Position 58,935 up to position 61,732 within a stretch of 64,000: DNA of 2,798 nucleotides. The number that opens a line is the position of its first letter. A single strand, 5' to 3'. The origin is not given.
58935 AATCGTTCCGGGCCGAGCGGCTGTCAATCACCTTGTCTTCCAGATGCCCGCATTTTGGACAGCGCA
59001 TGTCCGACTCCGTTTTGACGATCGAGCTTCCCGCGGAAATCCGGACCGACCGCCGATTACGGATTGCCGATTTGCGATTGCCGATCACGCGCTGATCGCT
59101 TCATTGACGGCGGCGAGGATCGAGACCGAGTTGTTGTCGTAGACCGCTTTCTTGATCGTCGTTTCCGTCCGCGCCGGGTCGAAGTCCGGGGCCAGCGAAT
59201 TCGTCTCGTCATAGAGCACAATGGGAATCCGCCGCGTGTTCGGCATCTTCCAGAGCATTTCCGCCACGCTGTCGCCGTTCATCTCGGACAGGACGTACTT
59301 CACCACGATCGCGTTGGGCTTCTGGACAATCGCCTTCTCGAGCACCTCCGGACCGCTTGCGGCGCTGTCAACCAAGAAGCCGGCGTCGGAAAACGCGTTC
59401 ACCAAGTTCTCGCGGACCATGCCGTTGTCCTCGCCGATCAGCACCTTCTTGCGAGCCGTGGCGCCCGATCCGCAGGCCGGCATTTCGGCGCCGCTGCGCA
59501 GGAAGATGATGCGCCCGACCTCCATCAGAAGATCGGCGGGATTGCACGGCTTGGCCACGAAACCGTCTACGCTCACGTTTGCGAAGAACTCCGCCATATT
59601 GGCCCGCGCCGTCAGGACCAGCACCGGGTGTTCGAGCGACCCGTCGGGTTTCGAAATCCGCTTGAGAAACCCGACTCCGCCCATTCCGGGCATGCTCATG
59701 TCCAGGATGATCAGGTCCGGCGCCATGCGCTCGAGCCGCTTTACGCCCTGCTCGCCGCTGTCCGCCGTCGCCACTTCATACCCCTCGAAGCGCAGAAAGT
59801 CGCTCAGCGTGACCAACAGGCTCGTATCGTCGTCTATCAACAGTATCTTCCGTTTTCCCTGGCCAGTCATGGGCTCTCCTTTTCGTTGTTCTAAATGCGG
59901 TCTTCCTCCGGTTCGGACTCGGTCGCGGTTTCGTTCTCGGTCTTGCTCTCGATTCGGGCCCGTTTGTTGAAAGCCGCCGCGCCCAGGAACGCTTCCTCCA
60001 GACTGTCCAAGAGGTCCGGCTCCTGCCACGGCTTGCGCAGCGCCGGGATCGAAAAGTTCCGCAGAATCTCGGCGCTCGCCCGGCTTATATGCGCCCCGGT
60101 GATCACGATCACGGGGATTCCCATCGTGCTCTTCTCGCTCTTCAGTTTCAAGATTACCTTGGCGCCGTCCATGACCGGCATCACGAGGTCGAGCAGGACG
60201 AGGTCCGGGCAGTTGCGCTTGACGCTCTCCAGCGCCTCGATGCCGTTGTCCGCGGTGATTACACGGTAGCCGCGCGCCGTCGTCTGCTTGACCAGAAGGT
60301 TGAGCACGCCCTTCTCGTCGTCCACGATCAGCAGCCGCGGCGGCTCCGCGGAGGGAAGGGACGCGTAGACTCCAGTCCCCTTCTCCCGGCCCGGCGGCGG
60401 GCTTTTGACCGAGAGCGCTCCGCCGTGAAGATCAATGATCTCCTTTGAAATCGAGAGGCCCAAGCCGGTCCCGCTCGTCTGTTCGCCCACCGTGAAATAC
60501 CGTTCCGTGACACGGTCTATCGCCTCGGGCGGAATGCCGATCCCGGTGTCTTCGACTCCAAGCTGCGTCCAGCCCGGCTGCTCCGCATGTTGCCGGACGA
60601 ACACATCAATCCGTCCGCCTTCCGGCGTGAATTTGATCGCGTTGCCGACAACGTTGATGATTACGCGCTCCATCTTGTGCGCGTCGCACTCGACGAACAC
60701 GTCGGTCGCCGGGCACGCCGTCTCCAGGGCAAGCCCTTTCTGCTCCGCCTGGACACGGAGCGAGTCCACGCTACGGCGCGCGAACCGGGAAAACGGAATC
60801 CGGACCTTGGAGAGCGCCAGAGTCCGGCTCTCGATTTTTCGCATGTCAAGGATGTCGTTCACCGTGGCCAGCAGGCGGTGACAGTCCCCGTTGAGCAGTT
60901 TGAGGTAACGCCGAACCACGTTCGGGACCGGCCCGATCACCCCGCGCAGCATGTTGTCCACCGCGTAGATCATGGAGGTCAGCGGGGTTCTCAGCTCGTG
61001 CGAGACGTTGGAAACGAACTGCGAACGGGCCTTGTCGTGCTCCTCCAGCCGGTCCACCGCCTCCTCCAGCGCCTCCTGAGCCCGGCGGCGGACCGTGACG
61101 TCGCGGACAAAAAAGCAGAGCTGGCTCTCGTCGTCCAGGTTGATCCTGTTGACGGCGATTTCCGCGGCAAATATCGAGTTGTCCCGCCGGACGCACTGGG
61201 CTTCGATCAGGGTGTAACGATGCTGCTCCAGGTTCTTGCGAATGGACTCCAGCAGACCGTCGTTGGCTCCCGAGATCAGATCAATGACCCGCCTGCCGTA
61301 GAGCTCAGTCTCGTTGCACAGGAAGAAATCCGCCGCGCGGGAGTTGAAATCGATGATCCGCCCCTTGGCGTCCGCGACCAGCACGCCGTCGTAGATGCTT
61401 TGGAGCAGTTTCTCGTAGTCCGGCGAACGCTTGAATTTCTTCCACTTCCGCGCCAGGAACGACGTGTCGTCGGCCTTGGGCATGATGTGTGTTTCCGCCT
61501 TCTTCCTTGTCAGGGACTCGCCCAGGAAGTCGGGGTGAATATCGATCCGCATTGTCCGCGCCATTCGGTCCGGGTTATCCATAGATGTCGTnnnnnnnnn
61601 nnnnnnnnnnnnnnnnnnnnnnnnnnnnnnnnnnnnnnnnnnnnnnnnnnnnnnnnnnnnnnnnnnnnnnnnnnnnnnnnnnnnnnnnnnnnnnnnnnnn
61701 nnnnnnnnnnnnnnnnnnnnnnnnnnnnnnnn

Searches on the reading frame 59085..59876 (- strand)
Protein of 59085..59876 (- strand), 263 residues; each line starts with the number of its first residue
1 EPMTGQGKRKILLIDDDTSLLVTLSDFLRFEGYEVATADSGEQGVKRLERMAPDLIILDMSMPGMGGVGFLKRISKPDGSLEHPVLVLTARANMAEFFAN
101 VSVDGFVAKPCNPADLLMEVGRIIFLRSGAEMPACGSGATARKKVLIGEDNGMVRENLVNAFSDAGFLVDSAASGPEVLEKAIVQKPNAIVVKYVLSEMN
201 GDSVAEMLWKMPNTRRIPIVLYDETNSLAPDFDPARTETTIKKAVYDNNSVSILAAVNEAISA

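Call 3: search_protein_families(library=pfam, proteins=[window:59085-59876:-], max_evalue=1)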
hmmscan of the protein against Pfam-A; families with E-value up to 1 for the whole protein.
window:59085-59876:- (263 aa): 2 families
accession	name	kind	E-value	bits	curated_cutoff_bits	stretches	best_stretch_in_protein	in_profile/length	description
PF00072.30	Response_reg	-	5.2e-33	114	30.2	2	11-118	1-108/111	Response regulator receiver domain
PF06490.17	FleQ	-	0.27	12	22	0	10-91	1-78/108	Flagellar regulatory protein FleQ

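Call 4: search_protein_families(library=ncbifam, proteins=[window:59085-59876:-], max_evalue=1)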
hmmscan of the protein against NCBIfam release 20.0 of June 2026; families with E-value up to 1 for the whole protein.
window:59085-59876:- (263 aa): 100 families (the best 25 are shown)
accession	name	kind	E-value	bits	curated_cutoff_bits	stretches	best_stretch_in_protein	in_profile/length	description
NF045717.1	DVU0259_DivK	exception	1e-25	90.2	160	2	8-122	2-114/117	DVU0259 family response regulator domain-containing protein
TIGR02154.1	PhoB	equivalog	4.3e-24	85.1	296.2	2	9-120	3-116/226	phosphate regulon transcriptional regulator PhoB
NF041733.1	resp_reg_CseB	equivalog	2e-22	79.7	350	2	10-120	2-111/228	two-component system response regulator CseB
NF007969.0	PRK10693.1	equivalog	2.4e-22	79.4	329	2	8-98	7-95/337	two-component system response regulator RssB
NF007005.1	PRK09468.1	equivalog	2.8e-21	76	331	2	8-135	3-129/237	osmolarity response regulator transcription factor OmpR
NF053854.1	RespRegPhoBBctds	equivalog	1.1e-20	73.9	270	2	11-123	1-114/225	two-component system response regulator PhoB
NF045944.1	ResRegRpaBCyano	equivalog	2.5e-20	72.8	330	2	12-124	1-112/229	response regulator transcription factor RpaB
NF040689.1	MtrAB_MtrA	equivalog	6.1e-20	71.5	300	2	11-120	1-109/219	MtrAB system response regulator MtrA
NF045505.1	RR_RssB_Pseudo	equivalog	1.6e-19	70.2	700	2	9-98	6-93/394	two-component system response regulator RssB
NF008296.0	PRK11083.1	equivalog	2.4e-19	69.6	273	2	8-121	3-115/228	two-component system response regulator CreB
NF008469.0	PRK11361.1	equivalog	3.2e-19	68.9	714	2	8-128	4-124/461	acetoacetate metabolism transcriptional regulator AtoC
NF047465.1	hybrid_HK_LvrA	exception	6e-18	64.2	1200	2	136-221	461-545/819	hybrid histidine kinase/response regulator LvrA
NF046022.1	RespRegCpdRBruc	equivalog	1.1e-17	64.1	180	2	10-124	3-117/120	cell cycle two-component system response regulator CpdR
NF053512.1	nitric_RR_NosR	exception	1.6e-17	63.6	400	1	11-120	1-111/422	response regulator c-di-GMP phosphodiesterase, NosR family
NF007135.0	PRK09581.1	equivalog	2.2e-17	63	474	2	10-120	4-116/457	PleD family two-component system response regulator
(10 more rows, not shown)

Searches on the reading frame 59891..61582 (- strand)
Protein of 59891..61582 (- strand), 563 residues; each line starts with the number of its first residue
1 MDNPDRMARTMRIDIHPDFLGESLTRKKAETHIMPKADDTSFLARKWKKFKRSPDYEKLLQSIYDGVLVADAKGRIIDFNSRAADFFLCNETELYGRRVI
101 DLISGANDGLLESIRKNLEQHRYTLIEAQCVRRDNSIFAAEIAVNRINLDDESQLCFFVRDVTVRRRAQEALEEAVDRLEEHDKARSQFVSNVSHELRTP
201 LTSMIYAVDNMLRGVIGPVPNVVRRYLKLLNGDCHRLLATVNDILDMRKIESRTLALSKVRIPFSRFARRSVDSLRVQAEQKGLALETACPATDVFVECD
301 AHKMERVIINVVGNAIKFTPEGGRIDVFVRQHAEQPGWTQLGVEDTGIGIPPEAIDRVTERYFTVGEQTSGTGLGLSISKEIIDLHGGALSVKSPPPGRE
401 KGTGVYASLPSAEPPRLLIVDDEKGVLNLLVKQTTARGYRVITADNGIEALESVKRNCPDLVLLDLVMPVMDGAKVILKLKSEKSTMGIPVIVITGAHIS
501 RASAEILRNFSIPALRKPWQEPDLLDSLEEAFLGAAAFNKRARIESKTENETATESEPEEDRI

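Call 3: search_protein_families(library=pfam, proteins=[window:59891-61582:-], max_evalue=1)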
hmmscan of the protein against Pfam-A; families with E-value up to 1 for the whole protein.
window:59891-61582:- (563 aa): 10 families
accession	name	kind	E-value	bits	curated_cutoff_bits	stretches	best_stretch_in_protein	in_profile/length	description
PF02518.31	HATPase_c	-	2.6e-25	89.5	26.4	1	300-411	2-109/111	Histidine kinase-, DNA gyrase B-, and HSP90-like ATPase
PF00072.30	Response_reg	-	3.3e-18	66.3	30.2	1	418-528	2-110/111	Response regulator receiver domain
PF00512.31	HisKA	-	6.3e-16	58.6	26.9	1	185-252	1-65/66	His Kinase A (phospho-acceptor) domain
PF00989.32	PAS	-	1.1e-09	38.8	22.6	1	55-162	2-113/113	PAS fold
PF13426.13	PAS_9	-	5.7e-06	27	27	1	65-163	2-102/103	PAS domain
PF13188.13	PAS_8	-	5.1e-05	23.5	21.8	1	56-90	3-37/65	PAS domain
PF08448.16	PAS_4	-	5.4e-05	23.8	23.1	1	61-167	2-110/110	PAS fold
PF24820.1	Diguanyl_cycl_sensor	-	0.0068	16.8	28.1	1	59-101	1-43/109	Diguanylate cyclase-like sensor domain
PF07547.18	RSD-2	-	0.044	14.7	25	1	133-184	33-83/84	RSD-2 N-terminal domain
PF22485.1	DUF6987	-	0.046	14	26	1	151-223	102-171/200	Domain of unknown function (DUF6987)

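Call 4: search_protein_families(library=ncbifam, proteins=[window:59891-61582:-], max_evalue=1)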
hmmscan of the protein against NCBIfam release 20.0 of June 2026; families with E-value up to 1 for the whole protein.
window:59891-61582:- (563 aa): 164 families (the best 25 are shown)
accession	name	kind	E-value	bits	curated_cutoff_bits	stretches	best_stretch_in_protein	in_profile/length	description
NF047874.1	MASE3_PAS_HK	subfamily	1e-59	203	560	1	51-411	262-625/655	MASE3 domain-containing sensor histidine kinase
NF033092.0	HK_WalK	equivalog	1.4e-58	198.9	725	1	58-410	262-593/594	cell wall metabolism sensor histidine kinase WalK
NF046044.1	PnpS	equivalog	1.6e-58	198.6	400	1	51-395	52-378/390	two-component system histidine kinase PnpS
TIGR02956.1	TMAO_torS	equivalog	1.7e-51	175.4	676.5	1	111-554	387-842/967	TMAO reductase system sensor histidine kinase/response regulator TorS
TIGR02966.1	phoR_proteo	equivalog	7.7e-51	173.1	334.2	1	56-395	8-322/333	phosphate regulon sensor histidine kinase PhoR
NF008302.0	PRK11091.1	equivalog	9.4e-51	172.9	838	1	155-544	259-655/779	aerobic respiration two-component sensor histidine kinase ArcB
NF047465.1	hybrid_HK_LvrA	exception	1.1e-46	159.3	1200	2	167-393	184-407/819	hybrid histidine kinase/response regulator LvrA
NF008099.0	PRK10841.1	equivalog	7.8e-45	153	920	2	152-395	437-677/949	two-component system sensor histidine kinase RcsC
NF050805.1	CellDivHKDivJCaul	equivalog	4.1e-44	150.7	1000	1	153-394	265-506/531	cell cycle sensor histidine kinase DivJ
NF011874.0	PRK15347.1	equivalog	7.6e-44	150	852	2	164-411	377-614/921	two component system sensor kinase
NF008318.0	PRK11107.1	equivalog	2.4e-43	148.4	890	2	175-396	282-506/920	two-component sensor histidine kinase BarA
NF038297.2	hybrid_HK_HrmK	equivalog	8e-42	143.7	725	2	159-394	208-443/607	hybrid histidine kinase/response regulator HrmK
NF041947.1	LuxQ_Vibrio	equivalog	1.3e-39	135.8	1200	2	56-410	351-695/843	quorum-sensing autoinducer 2 sensor kinase/phosphatase LuxQ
NF008468.0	PRK11360.1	equivalog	1.6e-39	135.8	646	1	57-410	271-607/616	two-component system sensor histidine kinase AtoS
NF040691.1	MtrAB_MtrB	equivalog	1.9e-39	136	450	1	170-396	255-480/507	MtrAB system histidine kinase MtrB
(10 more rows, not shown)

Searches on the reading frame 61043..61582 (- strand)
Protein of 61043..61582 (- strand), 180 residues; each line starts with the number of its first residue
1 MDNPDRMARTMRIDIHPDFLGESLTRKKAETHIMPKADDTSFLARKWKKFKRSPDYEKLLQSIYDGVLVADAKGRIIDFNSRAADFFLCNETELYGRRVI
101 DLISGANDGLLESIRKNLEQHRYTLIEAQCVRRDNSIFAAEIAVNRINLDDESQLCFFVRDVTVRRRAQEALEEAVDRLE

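Call 51: find_homologous_proteins(query=window:61043-61582:-)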
Query window:61043-61582:- (180 aa): 10 proteins with E <= 0.001 among 199 candidates.
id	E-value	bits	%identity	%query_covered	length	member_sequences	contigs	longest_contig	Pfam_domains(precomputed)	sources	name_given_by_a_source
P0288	2.5e-48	182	53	97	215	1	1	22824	PF13426.14,PF00989.32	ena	-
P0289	1.1e-41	160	56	74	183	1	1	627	PF13426.14,PF08448.17,PF00989.32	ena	-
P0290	9.9e-38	148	47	94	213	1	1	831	PF13426.14,PF08448.17,PF00989.32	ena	-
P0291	4.2e-36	142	48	94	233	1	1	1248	PF00512.32,PF00989.32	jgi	-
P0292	5.3e-36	142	47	91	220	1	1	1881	PF13426.14,PF00989.32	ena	-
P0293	1.5e-33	134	49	80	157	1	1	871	PF13426.14,PF00989.32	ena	-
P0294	1.1e-31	128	48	65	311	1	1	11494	PF13426.14,PF13188.14,PF08448.17,PF00989.32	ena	-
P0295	7.1e-28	115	41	96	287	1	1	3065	PF13426.14,PF13188.14,PF08448.17,PF00989.32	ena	-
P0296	1.2e-27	115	40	90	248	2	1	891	PF13426.14,PF13188.14,PF08448.17,PF00989.32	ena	-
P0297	2.8e-14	71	50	48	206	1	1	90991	PF00512.32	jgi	jgi:signal transduction histidine kinase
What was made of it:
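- Tried and rejected: It returned only 10 mostly fragmentary proteins (call 51), so the distribution of that family remains unknown.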
